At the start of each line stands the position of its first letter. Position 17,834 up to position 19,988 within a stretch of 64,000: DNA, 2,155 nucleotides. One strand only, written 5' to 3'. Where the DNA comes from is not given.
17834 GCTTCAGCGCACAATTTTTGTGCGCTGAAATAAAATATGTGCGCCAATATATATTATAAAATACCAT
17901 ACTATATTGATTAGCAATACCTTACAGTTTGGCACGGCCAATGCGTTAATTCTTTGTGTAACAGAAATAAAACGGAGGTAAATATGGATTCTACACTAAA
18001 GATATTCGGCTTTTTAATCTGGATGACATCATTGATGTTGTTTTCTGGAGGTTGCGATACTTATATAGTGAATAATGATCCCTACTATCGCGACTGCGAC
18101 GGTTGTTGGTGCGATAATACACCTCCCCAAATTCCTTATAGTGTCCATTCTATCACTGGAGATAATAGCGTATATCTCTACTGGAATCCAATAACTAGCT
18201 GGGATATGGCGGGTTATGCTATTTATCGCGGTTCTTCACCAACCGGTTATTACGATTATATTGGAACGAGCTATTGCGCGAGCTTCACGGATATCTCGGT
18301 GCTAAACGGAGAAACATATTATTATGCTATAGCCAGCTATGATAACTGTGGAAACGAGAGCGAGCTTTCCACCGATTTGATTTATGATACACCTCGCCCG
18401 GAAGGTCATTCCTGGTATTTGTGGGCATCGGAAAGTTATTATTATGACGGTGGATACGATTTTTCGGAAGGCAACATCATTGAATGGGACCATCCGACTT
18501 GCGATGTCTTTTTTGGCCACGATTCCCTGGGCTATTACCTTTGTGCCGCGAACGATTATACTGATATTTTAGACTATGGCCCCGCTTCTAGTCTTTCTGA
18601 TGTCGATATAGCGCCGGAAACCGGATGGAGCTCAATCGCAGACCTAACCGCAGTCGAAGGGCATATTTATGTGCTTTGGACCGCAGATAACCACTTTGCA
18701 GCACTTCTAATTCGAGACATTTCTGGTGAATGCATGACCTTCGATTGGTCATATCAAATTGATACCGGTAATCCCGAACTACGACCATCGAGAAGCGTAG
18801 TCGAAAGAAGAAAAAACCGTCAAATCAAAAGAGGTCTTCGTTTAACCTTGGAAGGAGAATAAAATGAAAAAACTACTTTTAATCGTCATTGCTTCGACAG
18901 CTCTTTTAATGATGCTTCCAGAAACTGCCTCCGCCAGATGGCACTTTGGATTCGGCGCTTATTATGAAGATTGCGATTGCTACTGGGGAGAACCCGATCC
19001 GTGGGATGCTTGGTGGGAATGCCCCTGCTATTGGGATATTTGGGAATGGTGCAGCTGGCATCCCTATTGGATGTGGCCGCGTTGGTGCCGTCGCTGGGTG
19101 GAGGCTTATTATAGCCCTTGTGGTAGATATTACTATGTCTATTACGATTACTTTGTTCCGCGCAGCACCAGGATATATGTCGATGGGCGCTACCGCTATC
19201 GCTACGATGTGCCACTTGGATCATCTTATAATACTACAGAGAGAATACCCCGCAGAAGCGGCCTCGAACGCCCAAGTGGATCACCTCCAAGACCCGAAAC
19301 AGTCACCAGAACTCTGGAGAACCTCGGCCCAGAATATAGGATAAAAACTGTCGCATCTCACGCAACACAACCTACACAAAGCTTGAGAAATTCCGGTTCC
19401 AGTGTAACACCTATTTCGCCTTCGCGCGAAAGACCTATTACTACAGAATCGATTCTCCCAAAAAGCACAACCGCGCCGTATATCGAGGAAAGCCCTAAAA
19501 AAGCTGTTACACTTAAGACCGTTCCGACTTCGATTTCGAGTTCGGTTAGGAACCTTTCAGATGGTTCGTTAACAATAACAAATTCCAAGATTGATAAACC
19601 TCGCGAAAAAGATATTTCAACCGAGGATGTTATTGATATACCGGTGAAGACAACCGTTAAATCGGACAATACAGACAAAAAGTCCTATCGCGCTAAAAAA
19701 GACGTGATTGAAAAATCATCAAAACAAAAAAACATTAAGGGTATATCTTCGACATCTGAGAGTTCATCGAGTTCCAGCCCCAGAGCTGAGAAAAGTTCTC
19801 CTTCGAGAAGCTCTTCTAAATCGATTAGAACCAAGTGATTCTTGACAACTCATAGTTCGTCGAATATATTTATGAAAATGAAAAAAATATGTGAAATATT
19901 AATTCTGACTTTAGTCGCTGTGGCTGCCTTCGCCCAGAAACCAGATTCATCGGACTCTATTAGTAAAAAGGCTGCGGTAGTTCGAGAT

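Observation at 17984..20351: Three-gene secreted operon: FN3 lipoprotein, a Trp/Cys/Tyr-rich domain protein and a serine-rich disordered protein, behind an operator-like palindrome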

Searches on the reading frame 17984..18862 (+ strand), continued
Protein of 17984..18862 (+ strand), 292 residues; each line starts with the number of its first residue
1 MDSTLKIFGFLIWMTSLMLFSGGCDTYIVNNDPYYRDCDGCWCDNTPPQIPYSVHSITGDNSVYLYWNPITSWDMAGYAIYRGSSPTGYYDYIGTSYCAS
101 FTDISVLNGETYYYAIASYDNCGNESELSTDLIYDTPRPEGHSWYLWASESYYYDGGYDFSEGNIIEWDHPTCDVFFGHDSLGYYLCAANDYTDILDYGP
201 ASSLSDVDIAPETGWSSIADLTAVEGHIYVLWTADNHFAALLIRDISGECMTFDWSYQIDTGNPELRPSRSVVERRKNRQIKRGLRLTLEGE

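Call 77: search_solved_structures(query=A4, max_evalue=0.01)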
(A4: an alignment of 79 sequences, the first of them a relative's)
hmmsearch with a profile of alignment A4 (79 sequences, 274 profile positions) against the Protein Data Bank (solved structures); distinct sequences matched with E-value up to 0.01: 11.
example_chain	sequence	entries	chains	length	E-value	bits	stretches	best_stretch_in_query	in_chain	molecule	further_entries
3mpc_A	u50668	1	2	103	4.7e-09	39.3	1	30-122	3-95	Fn3-like protein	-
5z06_A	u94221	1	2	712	4.3e-08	36.1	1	42-118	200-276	BDI_3064 protein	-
5g56_A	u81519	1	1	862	8.9e-08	35.1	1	29-122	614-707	CARBOHYDRATE BINDING FAMILY 6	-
8pn5_A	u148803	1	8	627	7.4e-06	28.8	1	24-113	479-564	DUF3472 domain-containing protein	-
8q6t_I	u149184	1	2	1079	1.1e-05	28.2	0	20-106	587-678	Titin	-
8pn3_A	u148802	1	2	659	1.5e-05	27.8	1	24-113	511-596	DUF3472 domain-containing protein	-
8pmu_A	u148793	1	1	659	1.5e-05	27.8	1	24-113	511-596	DUF3472 domain-containing protein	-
6tpw_A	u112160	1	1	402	0.00055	22.6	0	28-86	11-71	Receptor-type tyrosine-protein phosphatase F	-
9vsf_A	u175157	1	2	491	0.0021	20.7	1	31-108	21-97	Beta-1,3-glucanase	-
5jip_A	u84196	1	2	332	0.0037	19.9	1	29-116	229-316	Cortical-lytic enzyme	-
5e53_A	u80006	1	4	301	0.0075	18.9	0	24-107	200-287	Contactin-1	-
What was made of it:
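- On Fibronectin type III domain (g1): The g1 profile hits PDB FN3 chains at E 4.7e-9 (call 77).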

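Call 90: search_protein_families(library=ncbifam, proteins=[L019:3380-4753:+], max_evalue=0.001)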
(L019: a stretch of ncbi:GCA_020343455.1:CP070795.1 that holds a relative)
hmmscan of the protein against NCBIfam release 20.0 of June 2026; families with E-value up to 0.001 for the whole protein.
L019:3380-4753:+ (458 aa): 30 families (the best 25 are shown)
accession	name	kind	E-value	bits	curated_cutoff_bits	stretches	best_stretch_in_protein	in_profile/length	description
TIGR00229.1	sensory_box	domain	6.1e-31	107.2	22.9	1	327-446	6-126/126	PAS domain S-box protein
NF008468.0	PRK11360.1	equivalog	3.8e-21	75.1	646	2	320-450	262-391/616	two-component system sensor histidine kinase AtoS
NF047874.1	MASE3_PAS_HK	subfamily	2.2e-14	53.2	560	1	300-445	241-384/655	MASE3 domain-containing sensor histidine kinase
NF045675.1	PhdiestaseDibA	equivalog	1.3e-10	40.3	980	1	284-447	38-200/623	phosphodiesterase DibA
NF041552.1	TF_PrdR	equivalog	1.5e-10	40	795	1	315-453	123-251/577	sigma-54 dependent transcriptional regulator PrdR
NF046044.1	PnpS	equivalog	3.7e-10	39.4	400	1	313-444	42-168/390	two-component system histidine kinase PnpS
NF041831.1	NO_HK_NahK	exception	1e-08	33.7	1500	0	335-448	215-443/854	hybrid sensor histidine kinase/response regulator NahK/ErcS'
NF053781.1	cdiGMPphdstlr2612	equivalog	2.8e-08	31.9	1600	0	341-458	602-722/1268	Tlr1612 family c-di-GMP phosphodiesterase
NF003170.0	PRK04158.1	equivalog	3.5e-08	33.1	255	1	168-322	27-178/259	GTP-sensing pleiotropic transcriptional regulator CodY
NF052573.1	HisKinEspAMyxo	equivalog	6e-08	31.2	1400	1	329-446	257-375/755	serine histidine kinase EspA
TIGR02787.1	codY_Gpos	equivalog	8.1e-08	31.8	267.2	1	229-322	78-175/251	GTP-sensing pleiotropic transcriptional regulator CodY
NF052574.1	HisKinEspCMyxo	equivalog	8.8e-07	27.5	1200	1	328-446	286-408/785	serine histidine kinase EspC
NF041777.1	sens_FixL_Rhizob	equivalog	1.2e-06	27.5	850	1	311-448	108-248/485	sensor protein FixL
NF052306.1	BluLightHisKinLov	equivalog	2.4e-06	26.6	450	0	352-452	51-151/334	blue-light-activated histidine kinase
TIGR01817.1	nifA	equivalog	4.4e-06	25.7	528.85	1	147-321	5-179/534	nif-specific transcriptional activator NifA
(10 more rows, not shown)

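Call 95: search_protein_families(library=pfam, proteins=[L093:2479-3840:+, L096:2205-3587:+, L078:89-1435:+, L086:79-3222:+, L100:3-3107:+, L076:198-2255:+], max_evalue=0.00001)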
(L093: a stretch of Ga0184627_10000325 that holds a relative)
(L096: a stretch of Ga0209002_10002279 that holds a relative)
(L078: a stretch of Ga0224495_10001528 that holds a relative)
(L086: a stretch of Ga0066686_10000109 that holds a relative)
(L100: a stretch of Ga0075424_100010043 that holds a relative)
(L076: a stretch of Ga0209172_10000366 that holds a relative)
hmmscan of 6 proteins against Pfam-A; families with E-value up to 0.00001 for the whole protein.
L093:2479-3840:+ (454 aa): 6 families
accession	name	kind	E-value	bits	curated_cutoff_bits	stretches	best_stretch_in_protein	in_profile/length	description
PF00158.32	Sigma54_activat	-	1.5e-69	233.5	20.2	1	147-313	1-167/168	Sigma-54 interaction domain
PF00072.30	Response_reg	-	1.8e-27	96.2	30.2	1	8-116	1-108/111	Response regulator receiver domain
PF25601.1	AAA_lid_14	-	1.1e-23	83.3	27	1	320-396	2-78/87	AAA+ ATPase lid domain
PF14532.12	Sigma54_activ_2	-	3.3e-17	63.5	25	1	148-318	1-138/138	Sigma-54 interaction domain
PF02954.25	HTH_8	-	7.2e-12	45.3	22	1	407-447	2-42/42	Bacterial regulatory protein, Fis family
PF07728.20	AAA_5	-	5.6e-06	26.8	22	0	171-290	2-124/139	AAA domain (dynein-related subfamily)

L096:2205-3587:+ (461 aa): 6 families
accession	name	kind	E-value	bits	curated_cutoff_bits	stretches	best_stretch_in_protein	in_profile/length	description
PF00158.32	Sigma54_activat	-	5.8e-73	244.5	20.2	1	157-323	1-167/168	Sigma-54 interaction domain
PF00072.30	Response_reg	-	1.4e-31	109.4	30.2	1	20-126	2-108/111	Response regulator receiver domain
PF25601.1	AAA_lid_14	-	1.9e-29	101.7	27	1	329-401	1-73/87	AAA+ ATPase lid domain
PF14532.12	Sigma54_activ_2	-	7.1e-20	72.1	25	1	158-328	1-138/138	Sigma-54 interaction domain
PF02954.25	HTH_8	-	3.3e-13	49.6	22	1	416-456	2-42/42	Bacterial regulatory protein, Fis family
PF07728.20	AAA_5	-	6.5e-07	29.9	22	1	181-301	2-125/139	AAA domain (dynein-related subfamily)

L078:89-1435:+ (449 aa): 6 families
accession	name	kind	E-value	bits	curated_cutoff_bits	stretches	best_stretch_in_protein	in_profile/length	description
PF00158.32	Sigma54_activat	-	4.6e-72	241.6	20.2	1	147-313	1-167/168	Sigma-54 interaction domain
PF00072.30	Response_reg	-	2.4e-30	105.4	30.2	1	9-118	1-110/111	Response regulator receiver domain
PF25601.1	AAA_lid_14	-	4.1e-26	91.1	27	1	319-390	1-72/87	AAA+ ATPase lid domain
PF14532.12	Sigma54_activ_2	-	1.8e-18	67.6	25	1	148-318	1-138/138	Sigma-54 interaction domain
PF02954.25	HTH_8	-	2.3e-16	59.7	22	1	405-445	2-42/42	Bacterial regulatory protein, Fis family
PF07728.20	AAA_5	-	4.4e-06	27.2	22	0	172-282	3-109/139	AAA domain (dynein-related subfamily)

L086:79-3222:+ (1048 aa): 18 families
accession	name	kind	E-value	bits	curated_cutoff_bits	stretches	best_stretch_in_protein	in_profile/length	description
PF00158.32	Sigma54_activat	-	1.1e-63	214.3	20.2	1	732-896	1-165/168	Sigma-54 interaction domain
PF13424.12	TPR_12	-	4.5e-39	132.9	30.1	3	198-271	2-77/77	Tetratricopeptide repeat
PF07719.23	TPR_2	-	6.6e-24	82.4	27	0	241-269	3-31/34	Tetratricopeptide repeat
PF25601.1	AAA_lid_14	-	9.5e-22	77.1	27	1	904-986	1-82/87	AAA+ ATPase lid domain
PF00515.34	TPR_1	-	1.2e-19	69.7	27.8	0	244-268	6-30/34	Tetratricopeptide repeat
PF17874.7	TPR_MalT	-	4.7e-19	69.3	45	2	278-434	39-195/336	MalT-like TPR region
PF14532.12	Sigma54_activ_2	-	9.8e-17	61.9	25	1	735-903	3-138/138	Sigma-54 interaction domain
PF13374.12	TPR_10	-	1.3e-15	57.2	27.5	0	202-231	5-34/42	Tetratricopeptide repeat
PF02954.25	HTH_8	-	2.5e-10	40.4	22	1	996-1034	2-40/42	Bacterial regulatory protein, Fis family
PF13181.12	TPR_8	-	3.2e-10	39.8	25.7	0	202-230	4-32/34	Tetratricopeptide repeat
PF13176.12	TPR_7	-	3.9e-09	36.3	27.9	0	243-266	3-26/36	Tetratricopeptide repeat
PF07724.20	AAA_2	-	1.2e-08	35.6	27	1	754-881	4-132/166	AAA domain (Cdc48 subfamily)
PF07728.20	AAA_5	-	1.6e-08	35.1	22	1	756-873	2-122/139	AAA domain (dynein-related subfamily)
PF13174.12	TPR_6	-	1.5e-07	32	26.3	0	42-65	6-29/33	Tetratricopeptide repeat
PF14938.12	SNAP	-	3.7e-07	30.3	25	0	174-298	50-174/282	Soluble NSF attachment protein, SNAP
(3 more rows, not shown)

L100:3-3107:+ (1035 aa): 17 families
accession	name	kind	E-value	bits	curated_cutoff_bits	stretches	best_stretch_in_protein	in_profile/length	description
PF00158.32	Sigma54_activat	-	1.1e-63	214.4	20.2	1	705-870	2-167/168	Sigma-54 interaction domain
PF13424.12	TPR_12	-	8.3e-32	109.7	30.1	2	131-202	3-76/77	Tetratricopeptide repeat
PF25601.1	AAA_lid_14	-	2.9e-24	85.2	27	1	876-958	1-82/87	AAA+ ATPase lid domain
PF14532.12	Sigma54_activ_2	-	2.5e-19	70.3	25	1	706-875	2-138/138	Sigma-54 interaction domain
PF00515.34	TPR_1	-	2.2e-18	65.6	27.8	0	173-202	3-32/34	Tetratricopeptide repeat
PF07719.23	TPR_2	-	6.8e-16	57.5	27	0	172-202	2-32/34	Tetratricopeptide repeat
PF13374.12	TPR_10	-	8.8e-12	45.1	27.5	0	171-200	2-31/42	Tetratricopeptide repeat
PF07724.20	AAA_2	-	9.5e-12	45.7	27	1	725-839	3-115/166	AAA domain (Cdc48 subfamily)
PF13176.12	TPR_7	-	2.7e-11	43.1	27.9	0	173-204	1-32/36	Tetratricopeptide repeat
PF02954.25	HTH_8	-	4.9e-11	42.6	22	1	988-1028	2-42/42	Bacterial regulatory protein, Fis family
PF13181.12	TPR_8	-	2e-10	40.4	25.7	0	172-202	2-32/34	Tetratricopeptide repeat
PF01590.32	GAF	-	4.5e-10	40.6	22.4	1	538-676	1-133/133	GAF domain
PF13185.12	GAF_2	-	3.3e-09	37.5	28.6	1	537-676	2-135/136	GAF domain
PF17874.7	TPR_MalT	-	1e-08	35.3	45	0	187-285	17-114/336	MalT-like TPR region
PF07728.20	AAA_5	-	3.4e-08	34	22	1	728-847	2-123/139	AAA domain (dynein-related subfamily)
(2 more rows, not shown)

L076:198-2255:+ (686 aa): 5 families
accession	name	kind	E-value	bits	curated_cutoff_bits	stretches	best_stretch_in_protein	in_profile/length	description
PF02518.31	HATPase_c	-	1.5e-22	80.5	26.4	1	577-682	2-109/111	Histidine kinase-, DNA gyrase B-, and HSP90-like ATPase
PF00989.32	PAS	-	2.3e-16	60.2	22.6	1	345-448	5-113/113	PAS fold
PF00512.31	HisKA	-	1.4e-15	57.5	26.9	1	467-533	2-64/66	His Kinase A (phospho-acceptor) domain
PF13426.13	PAS_9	-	1.1e-11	45.3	27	1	354-450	5-103/103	PAS domain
PF08448.16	PAS_4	-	1.5e-06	28.8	23.1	1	347-453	1-110/110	PAS fold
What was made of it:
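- Sigma-54 promoters need activators, and these are encoded next to the operon in relatives (call 95).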

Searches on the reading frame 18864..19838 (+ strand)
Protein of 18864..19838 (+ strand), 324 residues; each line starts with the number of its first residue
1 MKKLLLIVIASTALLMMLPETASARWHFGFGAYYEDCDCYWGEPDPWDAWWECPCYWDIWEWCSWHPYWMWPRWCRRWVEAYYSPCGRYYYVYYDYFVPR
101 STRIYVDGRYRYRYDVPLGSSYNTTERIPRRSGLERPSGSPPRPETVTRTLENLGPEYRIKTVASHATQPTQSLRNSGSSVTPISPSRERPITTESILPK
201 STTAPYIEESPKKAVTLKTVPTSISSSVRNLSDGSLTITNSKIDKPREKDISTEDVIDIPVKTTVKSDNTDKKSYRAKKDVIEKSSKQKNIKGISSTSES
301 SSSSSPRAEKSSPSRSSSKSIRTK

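Call 8: search_protein_families(library=pfam, proteins=[window:18864-19838:+], max_evalue=0.1)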
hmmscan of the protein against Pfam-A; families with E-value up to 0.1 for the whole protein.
window:18864-19838:+ (324 aa): 0 families

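Call 9: search_protein_families(library=ncbifam, proteins=[window:18864-19838:+], max_evalue=0.1)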
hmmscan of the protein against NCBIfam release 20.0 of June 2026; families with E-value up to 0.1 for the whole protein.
window:18864-19838:+ (324 aa): 0 families

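Call 10: find_homologous_proteins(query=window:18864-19838:+, max_evalue=0.01)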
Query window:18864-19838:+ (324 aa): 15 proteins with E <= 0.01 among 1673 candidates.
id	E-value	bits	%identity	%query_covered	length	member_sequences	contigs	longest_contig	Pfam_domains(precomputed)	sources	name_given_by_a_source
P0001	3.9e-217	738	100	100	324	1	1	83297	-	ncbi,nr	ncbi:hypothetical protein KAH81_03695 [bacterium]|nr:hypothetical protein [bacterium]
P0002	4.0e-105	370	53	100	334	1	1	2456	-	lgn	-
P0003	2.3e-102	361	53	100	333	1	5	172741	-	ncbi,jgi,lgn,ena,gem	-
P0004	2.9e-86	308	50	84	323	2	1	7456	-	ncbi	-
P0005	2.2e-83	299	66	52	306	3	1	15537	-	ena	-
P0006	1.9e-77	279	48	88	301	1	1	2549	-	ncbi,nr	ncbi:hypothetical protein J7L01_08110 [bacterium]|nr:hypothetical protein [bacterium]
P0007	3.1e-76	275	60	59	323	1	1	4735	-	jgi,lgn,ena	-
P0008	6.9e-69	251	44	94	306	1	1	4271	-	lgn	-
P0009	2.1e-67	246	51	76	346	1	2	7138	-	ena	-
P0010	2.1e-67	246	62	54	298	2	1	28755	-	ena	-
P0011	2.1e-61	226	40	98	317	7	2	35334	-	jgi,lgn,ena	-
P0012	4.2e-60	222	55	56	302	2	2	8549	-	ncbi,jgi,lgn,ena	-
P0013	6.1e-56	208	58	52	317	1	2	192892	-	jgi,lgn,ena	-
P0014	1.2e-53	201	44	88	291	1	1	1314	-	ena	-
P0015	1.4e-53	201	45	72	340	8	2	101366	-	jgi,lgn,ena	-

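Call 12: find_encoding_contigs(protein=P0003, flank=6000, max_places=2)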
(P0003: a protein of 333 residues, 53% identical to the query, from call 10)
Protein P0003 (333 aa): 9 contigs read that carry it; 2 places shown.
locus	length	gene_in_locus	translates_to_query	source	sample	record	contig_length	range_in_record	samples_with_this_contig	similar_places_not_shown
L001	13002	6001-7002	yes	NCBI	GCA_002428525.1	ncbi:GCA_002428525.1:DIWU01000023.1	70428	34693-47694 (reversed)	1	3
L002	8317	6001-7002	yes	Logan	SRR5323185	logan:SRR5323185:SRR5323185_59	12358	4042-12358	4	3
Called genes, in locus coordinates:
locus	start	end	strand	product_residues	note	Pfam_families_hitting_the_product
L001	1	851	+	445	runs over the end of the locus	PF05496:RuvB_N, PF00004:AAA, PF07728:AAA_5 (faint), PF16193:AAA_assoc_2, PF12002:MgsA_C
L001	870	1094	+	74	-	-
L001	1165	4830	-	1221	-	PF18962:Por_Secre_tail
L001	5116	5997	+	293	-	-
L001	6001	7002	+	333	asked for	-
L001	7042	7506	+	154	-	-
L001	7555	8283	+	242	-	PF20260:PUA_4, PF04452:Methyltrans_RNA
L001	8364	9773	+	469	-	PF03349:Toluene_X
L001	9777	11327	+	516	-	PF01026:TatD_DNase, PF00398:RrnaAD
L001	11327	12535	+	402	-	-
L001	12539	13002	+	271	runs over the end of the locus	PF12686:DUF3800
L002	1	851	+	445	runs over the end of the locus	PF05496:RuvB_N, PF00004:AAA, PF07728:AAA_5 (faint), PF16193:AAA_assoc_2, PF12002:MgsA_C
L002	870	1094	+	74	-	-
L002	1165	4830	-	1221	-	PF18962:Por_Secre_tail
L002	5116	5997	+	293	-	-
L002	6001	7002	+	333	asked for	-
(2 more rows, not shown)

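Call 13: find_encoding_contigs(protein=P0013, flank=6000, max_places=2)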
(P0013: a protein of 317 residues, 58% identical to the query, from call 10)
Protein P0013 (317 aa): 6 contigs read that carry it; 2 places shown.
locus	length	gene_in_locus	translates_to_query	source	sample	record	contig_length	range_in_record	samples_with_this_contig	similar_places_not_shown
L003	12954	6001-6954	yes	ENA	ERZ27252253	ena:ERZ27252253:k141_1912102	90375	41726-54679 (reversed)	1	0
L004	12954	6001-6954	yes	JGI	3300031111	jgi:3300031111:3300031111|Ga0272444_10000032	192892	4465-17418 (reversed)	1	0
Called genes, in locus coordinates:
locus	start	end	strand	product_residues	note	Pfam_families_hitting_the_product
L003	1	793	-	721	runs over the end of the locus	PF00664:ABC_membrane, PF00005:ABC_tran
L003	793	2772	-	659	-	PF00664:ABC_membrane, PF00005:ABC_tran, PF02463:SMC_N (faint)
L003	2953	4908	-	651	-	PF08309:LVIVD (faint), PF18962:Por_Secre_tail (weak)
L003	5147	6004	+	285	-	-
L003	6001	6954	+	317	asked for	-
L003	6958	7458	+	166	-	-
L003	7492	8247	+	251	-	PF20260:PUA_4, PF04452:Methyltrans_RNA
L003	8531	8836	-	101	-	PF13518:HTH_28 (faint)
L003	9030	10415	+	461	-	-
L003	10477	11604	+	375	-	-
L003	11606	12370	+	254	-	PF03372:Exo_endo_phos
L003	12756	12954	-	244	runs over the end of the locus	PF14279:HNH_5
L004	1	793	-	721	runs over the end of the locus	PF00664:ABC_membrane, PF00005:ABC_tran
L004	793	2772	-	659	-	PF00664:ABC_membrane, PF00005:ABC_tran, PF02463:SMC_N (faint)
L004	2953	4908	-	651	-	PF08309:LVIVD (faint), PF18962:Por_Secre_tail (weak)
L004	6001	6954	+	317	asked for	-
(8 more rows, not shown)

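Call 14: find_encoding_contigs(protein=P0015, flank=6000, max_places=2)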
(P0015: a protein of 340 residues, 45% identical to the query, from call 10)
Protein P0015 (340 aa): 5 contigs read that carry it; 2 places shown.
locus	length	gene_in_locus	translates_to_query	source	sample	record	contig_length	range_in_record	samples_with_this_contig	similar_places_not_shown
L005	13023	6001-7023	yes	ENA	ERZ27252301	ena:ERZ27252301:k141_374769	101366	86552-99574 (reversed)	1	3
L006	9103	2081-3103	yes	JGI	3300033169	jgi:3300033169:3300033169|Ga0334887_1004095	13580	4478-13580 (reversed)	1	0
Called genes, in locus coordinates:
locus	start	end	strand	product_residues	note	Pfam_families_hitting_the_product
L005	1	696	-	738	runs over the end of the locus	PF00664:ABC_membrane, PF00005:ABC_tran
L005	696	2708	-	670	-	PF00664:ABC_membrane, PF00005:ABC_tran, PF02463:SMC_N (faint)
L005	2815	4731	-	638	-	PF08309:LVIVD (faint), PF18962:Por_Secre_tail (weak)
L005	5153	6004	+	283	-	-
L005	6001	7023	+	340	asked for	-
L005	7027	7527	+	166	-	-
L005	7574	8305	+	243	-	PF20260:PUA_4, PF04452:Methyltrans_RNA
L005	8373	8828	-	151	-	PF02590:SPOUT_MTase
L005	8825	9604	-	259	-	PF01791:DeoC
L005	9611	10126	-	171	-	PF00565:SNase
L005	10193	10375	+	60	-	-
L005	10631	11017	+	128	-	-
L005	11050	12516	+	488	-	-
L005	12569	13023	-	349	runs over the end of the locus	PF01791:DeoC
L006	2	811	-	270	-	?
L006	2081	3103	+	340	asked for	-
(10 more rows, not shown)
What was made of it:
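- The link is broken in other UBP14-like loci (L003, L005; calls 13, 14).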
